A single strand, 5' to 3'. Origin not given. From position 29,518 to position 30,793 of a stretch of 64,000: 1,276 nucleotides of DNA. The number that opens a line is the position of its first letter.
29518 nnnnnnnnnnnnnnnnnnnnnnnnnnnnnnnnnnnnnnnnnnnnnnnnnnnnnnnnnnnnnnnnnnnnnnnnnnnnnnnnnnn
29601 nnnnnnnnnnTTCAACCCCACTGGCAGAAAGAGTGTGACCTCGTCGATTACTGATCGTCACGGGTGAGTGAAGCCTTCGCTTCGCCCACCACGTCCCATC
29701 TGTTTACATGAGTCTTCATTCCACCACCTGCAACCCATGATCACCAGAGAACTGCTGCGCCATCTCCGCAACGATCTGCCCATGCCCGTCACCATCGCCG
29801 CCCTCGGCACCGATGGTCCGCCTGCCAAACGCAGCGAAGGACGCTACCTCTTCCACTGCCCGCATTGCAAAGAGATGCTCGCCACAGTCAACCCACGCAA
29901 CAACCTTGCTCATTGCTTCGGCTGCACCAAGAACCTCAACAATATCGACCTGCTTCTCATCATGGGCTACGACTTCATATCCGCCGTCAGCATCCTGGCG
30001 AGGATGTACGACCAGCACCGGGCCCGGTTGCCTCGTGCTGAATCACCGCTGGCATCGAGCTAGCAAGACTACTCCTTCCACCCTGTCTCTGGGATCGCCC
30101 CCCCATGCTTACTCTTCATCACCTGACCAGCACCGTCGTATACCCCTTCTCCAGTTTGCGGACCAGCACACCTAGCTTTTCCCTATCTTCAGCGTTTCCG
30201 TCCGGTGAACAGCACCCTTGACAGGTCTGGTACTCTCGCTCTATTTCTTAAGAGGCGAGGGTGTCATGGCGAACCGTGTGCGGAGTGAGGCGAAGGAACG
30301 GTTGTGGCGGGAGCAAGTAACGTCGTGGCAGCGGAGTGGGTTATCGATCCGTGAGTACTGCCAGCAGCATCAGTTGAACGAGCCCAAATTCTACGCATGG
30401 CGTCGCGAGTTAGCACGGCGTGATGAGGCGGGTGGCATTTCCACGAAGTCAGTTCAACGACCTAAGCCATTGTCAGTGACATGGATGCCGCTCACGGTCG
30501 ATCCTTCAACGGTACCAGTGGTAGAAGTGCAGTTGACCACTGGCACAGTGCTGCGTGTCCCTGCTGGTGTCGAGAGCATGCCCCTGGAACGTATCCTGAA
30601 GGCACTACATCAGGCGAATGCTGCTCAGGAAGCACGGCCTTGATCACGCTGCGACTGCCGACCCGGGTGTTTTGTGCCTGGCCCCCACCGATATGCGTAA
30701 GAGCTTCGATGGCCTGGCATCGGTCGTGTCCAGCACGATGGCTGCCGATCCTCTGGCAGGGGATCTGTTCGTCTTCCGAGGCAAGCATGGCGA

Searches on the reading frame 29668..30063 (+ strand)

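Call 51: search_protein_families(library=pfam, proteins=[window:29668-30063:+], max_evalue=0.01)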
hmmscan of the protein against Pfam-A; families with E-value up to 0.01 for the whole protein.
window:29668-30063:+ (131 aa): 1 family
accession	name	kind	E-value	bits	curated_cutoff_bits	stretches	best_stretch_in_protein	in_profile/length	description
PF01807.25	Zn_ribbon_DnaG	-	7.9e-06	26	24.9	1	54-116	26-91/98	CHC2 zinc finger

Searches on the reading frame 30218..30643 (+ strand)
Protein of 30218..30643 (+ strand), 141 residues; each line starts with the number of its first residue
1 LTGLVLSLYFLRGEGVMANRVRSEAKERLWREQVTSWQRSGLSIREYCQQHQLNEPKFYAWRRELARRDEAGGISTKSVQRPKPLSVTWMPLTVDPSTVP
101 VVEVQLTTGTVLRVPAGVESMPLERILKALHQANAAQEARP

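Call 51: search_protein_families(library=pfam, proteins=[window:30218-30643:+], max_evalue=0.01)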
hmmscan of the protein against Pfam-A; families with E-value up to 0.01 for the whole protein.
window:30218-30643:+ (141 aa): 1 family
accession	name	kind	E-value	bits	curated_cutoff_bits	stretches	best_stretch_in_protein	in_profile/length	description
PF01527.26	HTH_Tnp_1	-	0.00015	22.4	24.1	1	39-71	21-54/75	Transposase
